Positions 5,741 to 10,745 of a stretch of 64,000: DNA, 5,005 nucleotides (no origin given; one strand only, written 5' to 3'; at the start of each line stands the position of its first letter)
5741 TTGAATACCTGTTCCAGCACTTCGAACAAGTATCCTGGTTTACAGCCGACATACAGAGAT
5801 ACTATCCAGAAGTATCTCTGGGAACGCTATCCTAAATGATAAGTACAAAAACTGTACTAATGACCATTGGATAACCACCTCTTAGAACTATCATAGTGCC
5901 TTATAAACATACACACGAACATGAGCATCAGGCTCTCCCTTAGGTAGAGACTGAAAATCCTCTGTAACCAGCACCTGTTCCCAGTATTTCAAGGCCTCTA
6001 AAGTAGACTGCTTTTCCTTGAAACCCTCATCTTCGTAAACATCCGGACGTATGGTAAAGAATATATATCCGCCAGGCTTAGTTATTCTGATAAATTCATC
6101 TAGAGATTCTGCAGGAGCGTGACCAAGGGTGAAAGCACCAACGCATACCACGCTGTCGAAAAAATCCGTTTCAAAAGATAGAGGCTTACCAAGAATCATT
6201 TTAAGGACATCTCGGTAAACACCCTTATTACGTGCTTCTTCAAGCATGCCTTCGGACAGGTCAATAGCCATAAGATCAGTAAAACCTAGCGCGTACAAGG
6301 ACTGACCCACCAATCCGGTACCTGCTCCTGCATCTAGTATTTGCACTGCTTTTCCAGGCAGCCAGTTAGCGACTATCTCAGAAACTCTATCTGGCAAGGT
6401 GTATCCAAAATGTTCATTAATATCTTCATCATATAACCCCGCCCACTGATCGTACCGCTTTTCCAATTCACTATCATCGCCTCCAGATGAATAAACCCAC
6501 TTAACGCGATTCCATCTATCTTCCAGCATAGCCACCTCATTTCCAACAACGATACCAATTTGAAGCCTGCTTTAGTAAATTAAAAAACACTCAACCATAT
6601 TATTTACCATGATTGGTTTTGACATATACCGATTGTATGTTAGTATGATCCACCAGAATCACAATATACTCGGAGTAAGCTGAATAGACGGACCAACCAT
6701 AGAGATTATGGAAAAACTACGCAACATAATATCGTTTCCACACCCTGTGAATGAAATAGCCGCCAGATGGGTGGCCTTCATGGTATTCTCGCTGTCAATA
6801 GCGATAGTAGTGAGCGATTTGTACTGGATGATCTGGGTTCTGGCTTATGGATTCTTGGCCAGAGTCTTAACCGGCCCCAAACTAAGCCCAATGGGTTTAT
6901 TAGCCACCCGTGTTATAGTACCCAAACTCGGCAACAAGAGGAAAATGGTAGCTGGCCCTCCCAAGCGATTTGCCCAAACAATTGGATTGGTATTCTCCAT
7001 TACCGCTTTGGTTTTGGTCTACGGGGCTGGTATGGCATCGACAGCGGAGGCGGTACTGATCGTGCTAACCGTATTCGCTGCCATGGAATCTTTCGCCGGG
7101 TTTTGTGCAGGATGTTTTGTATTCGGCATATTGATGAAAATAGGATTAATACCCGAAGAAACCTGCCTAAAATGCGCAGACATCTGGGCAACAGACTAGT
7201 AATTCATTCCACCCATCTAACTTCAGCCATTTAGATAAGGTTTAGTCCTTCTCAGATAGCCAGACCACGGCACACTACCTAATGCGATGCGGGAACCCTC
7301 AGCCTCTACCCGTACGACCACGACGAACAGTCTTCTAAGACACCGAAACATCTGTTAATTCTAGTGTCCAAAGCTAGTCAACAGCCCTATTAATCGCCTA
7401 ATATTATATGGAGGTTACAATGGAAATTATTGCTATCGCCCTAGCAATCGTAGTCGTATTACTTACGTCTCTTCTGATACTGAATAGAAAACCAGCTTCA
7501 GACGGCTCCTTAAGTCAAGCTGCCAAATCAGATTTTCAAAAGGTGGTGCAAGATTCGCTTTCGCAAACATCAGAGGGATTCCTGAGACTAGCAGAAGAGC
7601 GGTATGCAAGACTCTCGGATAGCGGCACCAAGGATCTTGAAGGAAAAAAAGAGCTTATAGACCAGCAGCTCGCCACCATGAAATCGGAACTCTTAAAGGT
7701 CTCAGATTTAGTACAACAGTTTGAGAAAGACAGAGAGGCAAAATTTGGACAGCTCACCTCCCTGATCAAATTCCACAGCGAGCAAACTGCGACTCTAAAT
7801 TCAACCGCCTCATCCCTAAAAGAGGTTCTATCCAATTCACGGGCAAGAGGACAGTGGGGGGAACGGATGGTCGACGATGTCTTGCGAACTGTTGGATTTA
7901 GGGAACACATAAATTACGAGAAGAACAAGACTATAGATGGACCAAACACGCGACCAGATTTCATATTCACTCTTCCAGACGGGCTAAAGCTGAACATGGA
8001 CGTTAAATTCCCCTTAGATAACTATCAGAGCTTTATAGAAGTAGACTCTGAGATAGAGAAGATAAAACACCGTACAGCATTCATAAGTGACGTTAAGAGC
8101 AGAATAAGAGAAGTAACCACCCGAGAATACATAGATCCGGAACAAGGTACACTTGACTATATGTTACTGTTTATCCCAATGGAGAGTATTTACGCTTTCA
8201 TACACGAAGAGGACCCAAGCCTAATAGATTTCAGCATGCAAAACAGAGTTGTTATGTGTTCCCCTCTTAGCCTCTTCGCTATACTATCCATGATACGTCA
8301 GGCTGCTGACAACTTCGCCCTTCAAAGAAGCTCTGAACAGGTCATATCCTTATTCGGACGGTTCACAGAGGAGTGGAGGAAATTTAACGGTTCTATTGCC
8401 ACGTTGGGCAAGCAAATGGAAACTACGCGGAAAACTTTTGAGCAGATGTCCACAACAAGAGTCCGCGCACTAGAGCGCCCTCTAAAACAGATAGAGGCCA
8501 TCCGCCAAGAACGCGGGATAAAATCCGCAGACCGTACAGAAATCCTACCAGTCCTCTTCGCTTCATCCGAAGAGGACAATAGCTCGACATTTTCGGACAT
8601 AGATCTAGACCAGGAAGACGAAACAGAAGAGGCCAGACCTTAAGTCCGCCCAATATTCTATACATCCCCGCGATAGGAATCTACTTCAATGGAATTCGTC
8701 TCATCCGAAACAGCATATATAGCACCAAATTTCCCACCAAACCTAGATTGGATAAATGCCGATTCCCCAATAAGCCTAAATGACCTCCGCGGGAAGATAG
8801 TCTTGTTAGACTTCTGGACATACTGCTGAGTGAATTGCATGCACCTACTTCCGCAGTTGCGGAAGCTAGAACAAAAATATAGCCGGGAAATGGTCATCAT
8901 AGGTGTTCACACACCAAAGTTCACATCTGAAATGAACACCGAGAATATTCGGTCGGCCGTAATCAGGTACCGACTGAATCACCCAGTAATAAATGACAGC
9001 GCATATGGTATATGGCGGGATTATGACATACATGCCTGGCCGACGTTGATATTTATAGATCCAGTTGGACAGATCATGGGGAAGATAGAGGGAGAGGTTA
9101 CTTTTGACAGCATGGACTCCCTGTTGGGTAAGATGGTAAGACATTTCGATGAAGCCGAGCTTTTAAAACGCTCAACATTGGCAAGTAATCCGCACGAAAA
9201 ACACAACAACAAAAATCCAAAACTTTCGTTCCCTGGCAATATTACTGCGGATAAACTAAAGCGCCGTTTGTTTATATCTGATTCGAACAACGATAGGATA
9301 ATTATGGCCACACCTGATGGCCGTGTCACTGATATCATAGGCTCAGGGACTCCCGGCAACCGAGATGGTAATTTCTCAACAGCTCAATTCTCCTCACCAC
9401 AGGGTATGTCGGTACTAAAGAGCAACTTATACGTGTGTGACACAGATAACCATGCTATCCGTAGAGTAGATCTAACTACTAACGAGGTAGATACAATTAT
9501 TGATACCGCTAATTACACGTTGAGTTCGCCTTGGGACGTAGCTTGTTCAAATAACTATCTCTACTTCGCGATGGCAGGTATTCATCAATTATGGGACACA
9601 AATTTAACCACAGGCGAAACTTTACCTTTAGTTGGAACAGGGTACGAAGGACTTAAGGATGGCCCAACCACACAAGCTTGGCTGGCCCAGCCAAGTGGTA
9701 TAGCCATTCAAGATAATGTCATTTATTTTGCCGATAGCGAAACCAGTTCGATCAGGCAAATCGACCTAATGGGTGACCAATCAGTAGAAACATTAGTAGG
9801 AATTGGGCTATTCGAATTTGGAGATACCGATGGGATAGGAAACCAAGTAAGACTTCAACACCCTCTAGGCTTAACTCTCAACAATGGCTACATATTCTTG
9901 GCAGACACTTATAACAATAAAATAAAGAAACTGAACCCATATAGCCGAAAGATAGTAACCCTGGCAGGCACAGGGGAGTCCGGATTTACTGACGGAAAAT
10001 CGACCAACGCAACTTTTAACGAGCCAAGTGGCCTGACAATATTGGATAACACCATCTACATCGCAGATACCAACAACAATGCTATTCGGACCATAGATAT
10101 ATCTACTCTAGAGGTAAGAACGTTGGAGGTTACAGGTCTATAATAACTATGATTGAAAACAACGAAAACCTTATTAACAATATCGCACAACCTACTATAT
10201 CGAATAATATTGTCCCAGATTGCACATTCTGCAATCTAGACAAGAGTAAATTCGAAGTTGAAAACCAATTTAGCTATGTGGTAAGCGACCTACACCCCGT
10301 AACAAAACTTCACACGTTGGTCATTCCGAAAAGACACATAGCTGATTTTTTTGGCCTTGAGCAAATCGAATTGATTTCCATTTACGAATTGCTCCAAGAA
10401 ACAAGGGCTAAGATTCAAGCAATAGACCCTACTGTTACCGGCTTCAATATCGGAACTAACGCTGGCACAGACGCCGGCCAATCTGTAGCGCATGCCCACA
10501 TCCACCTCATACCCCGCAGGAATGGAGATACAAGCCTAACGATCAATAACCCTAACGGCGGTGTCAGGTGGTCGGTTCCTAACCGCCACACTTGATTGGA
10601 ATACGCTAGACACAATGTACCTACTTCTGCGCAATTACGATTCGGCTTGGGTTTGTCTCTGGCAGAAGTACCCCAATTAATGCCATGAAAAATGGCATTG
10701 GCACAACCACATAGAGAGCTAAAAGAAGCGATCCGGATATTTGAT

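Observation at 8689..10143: In-frame UGA at the first Cys of the CxxC of a thioredoxin-like/NHL-repeat protein: probable selenoprotein with a SECIS-like hairpin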

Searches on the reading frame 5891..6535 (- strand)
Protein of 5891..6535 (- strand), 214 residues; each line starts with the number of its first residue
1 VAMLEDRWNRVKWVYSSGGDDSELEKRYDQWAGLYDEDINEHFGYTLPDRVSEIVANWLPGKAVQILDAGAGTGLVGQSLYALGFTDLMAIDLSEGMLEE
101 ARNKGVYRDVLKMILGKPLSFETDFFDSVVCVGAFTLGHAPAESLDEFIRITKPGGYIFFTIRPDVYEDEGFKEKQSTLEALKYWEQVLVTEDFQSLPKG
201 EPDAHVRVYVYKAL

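Call 46: search_protein_families(library=pfam, max_evalue=0.00001, proteins=[window:5891-6535:-])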
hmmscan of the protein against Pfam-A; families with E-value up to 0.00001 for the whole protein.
window:5891-6535:- (214 aa): 5 families
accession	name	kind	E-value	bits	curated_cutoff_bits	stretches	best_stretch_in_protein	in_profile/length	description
PF08241.18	Methyltransf_11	-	1.3e-14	55.1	21.2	1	67-160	1-95/95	Methyltransferase domain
PF13649.12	Methyltransf_25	-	2.3e-12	47.8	27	1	66-156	1-97/97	Methyltransferase domain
PF13847.12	Methyltransf_31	-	5.9e-09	36.2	27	1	62-160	3-109/145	Methyltransferase domain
PF13489.12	Methyltransf_23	-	4.6e-08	33.4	27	1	61-176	21-133/164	Methyltransferase domain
PF08242.18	Methyltransf_12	-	2.5e-07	31.8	30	1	67-158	1-98/98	Methyltransferase domain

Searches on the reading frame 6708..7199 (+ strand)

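Call 46: search_protein_families(library=pfam, max_evalue=0.00001, proteins=[window:6708-7199:+])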
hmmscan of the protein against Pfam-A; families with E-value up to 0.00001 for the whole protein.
window:6708-7199:+ (163 aa): 1 family
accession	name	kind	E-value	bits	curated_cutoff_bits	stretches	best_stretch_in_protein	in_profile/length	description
PF14340.12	DUF4395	-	1.1e-33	116.8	24.5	1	14-144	1-130/130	Domain of unknown function (DUF4395)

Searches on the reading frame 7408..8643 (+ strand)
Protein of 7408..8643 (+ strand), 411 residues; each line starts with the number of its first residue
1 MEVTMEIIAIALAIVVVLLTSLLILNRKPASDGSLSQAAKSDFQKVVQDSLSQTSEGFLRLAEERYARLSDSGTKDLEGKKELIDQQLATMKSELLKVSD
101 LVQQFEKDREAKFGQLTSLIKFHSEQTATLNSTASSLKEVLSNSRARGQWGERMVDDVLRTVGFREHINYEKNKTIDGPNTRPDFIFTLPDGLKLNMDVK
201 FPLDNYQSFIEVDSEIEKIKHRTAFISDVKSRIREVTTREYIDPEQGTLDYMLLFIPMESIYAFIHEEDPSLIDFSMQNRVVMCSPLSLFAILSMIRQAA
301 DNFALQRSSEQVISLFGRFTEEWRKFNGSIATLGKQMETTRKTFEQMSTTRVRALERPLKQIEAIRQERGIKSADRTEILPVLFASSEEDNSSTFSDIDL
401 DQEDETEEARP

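Call 46: search_protein_families(library=pfam, max_evalue=0.00001, proteins=[window:7408-8643:+])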
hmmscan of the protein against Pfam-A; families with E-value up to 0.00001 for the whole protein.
window:7408-8643:+ (411 aa): 1 family
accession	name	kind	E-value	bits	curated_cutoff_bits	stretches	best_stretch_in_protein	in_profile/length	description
PF02646.22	RmuC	-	2.3e-65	221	26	1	84-367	3-286/291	RmuC family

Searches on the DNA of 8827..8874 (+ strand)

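Call 65: build_rna_model(alignment_id=A1, structure=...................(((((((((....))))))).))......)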
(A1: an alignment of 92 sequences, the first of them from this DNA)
Model R1 built from alignment A1 (92 sequences, 48 columns); structure: as given.
model positions 48; base pairs 9; branch points 0; effective number of sequences 4.65; information 1.15 bits per position. Calibrated on 0.2 Mb of random sequence (short: E-values are rough).
structure used (alignment columns):
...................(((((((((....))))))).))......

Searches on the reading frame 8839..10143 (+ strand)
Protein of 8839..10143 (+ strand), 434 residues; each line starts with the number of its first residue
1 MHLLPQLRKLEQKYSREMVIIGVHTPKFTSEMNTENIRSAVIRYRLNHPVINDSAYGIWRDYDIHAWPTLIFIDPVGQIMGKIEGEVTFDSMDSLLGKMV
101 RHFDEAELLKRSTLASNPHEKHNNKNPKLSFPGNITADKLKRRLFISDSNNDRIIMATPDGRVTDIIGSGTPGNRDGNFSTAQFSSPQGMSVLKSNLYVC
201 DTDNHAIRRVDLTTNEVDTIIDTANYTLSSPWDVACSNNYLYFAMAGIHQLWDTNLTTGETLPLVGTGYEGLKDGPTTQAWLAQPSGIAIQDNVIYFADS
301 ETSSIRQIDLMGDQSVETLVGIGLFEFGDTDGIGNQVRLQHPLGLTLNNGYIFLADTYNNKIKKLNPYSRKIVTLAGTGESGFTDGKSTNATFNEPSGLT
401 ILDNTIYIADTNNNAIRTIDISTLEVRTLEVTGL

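Call 61: find_encoding_contigs(protein=window:8839-10143:+, flank=10000, max_places=6)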
Protein window:8839-10143:+ (434 aa): 1 contig read that carries it; 1 place shown.
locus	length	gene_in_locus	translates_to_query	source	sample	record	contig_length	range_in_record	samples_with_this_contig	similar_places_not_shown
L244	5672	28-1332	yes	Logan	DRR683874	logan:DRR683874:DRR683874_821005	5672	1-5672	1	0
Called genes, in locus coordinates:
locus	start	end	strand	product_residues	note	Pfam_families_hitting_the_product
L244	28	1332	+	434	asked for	PF13905:Thioredoxin_8 (weak), PF25021:TEN_NHL (faint), PF01436:NHL (faint), PF21959:DUF6923 (weak)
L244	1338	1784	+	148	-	PF11969:DcpS_C, PF01230:HIT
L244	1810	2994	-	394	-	PF07690:MFS_1, PF06779:MFS_4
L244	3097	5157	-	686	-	PF00596:Aldolase_II, PF00106:adh_short, PF01370:Epimerase (weak), PF08659:KR (weak), PF13460:NAD_binding_10 (weak), PF13561:adh_short_C2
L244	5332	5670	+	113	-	?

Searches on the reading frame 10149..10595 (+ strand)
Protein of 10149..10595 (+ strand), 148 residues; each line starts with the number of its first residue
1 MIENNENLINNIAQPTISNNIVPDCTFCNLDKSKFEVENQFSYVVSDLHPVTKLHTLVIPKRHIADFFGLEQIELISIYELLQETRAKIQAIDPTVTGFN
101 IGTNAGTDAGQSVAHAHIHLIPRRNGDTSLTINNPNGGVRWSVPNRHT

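Call 46: search_protein_families(library=pfam, max_evalue=0.00001, proteins=[window:10149-10595:+])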
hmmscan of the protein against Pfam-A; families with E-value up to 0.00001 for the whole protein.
window:10149-10595:+ (148 aa): 2 families
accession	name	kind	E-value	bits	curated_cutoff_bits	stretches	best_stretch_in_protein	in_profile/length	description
PF01230.28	HIT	-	5.2e-17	62.7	21.5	1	37-125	10-97/98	HIT domain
PF11969.13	DcpS_C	-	1.3e-09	38.9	24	1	32-122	13-101/114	Scavenger mRNA decapping enzyme C-term binding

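Call 52: find_encoding_contigs(protein=window:10149-10595:+, flank=10000, max_places=6)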
Protein window:10149-10595:+ (148 aa): 5 contigs read that carry it; 5 places shown.
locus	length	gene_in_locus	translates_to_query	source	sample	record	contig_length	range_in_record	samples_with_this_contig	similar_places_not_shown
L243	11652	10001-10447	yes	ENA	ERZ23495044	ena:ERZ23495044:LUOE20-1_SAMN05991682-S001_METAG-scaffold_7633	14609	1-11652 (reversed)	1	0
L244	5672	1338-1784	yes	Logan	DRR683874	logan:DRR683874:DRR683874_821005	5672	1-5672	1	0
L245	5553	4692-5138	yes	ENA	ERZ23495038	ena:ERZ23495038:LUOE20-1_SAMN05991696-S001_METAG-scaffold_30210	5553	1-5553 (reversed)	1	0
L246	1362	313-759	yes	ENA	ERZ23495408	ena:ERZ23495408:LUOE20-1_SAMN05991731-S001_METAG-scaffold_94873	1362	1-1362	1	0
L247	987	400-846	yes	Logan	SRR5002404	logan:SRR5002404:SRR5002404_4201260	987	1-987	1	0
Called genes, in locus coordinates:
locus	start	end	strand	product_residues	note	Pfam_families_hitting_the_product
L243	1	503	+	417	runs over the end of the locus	PF07690:MFS_1, PF13347:MFS_2 (faint), PF12832:MFS_1_like (faint), PF11700:ATG22, PF07690:MFS_1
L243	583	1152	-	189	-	PF02525:Flavodoxin_2, PF03358:FMN_red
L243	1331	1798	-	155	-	PF00578:AhpC-TSA, PF08534:Redoxin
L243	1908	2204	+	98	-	-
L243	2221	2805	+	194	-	-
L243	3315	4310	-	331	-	PF00296:Bac_luciferase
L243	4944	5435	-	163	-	-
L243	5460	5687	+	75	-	-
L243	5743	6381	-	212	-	PF13489:Methyltransf_23, PF13847:Methyltransf_31, PF08241:Methyltransf_11, PF08242:Methyltransf_12 (weak), PF13649:Methyltransf_25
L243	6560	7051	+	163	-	PF14340:DUF4395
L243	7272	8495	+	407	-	PF02646:RmuC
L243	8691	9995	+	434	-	PF13905:Thioredoxin_8 (weak), PF25021:TEN_NHL (faint), PF01436:NHL (faint), PF21959:DUF6923 (weak)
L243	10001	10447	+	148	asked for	PF11969:DcpS_C, PF01230:HIT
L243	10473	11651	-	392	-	?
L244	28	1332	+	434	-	PF13905:Thioredoxin_8 (weak), PF25021:TEN_NHL (faint), PF01436:NHL (faint), PF21959:DUF6923 (weak)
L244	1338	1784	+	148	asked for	PF11969:DcpS_C, PF01230:HIT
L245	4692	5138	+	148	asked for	PF11969:DcpS_C, PF01230:HIT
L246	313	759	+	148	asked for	PF11969:DcpS_C, PF01230:HIT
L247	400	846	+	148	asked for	PF11969:DcpS_C, PF01230:HIT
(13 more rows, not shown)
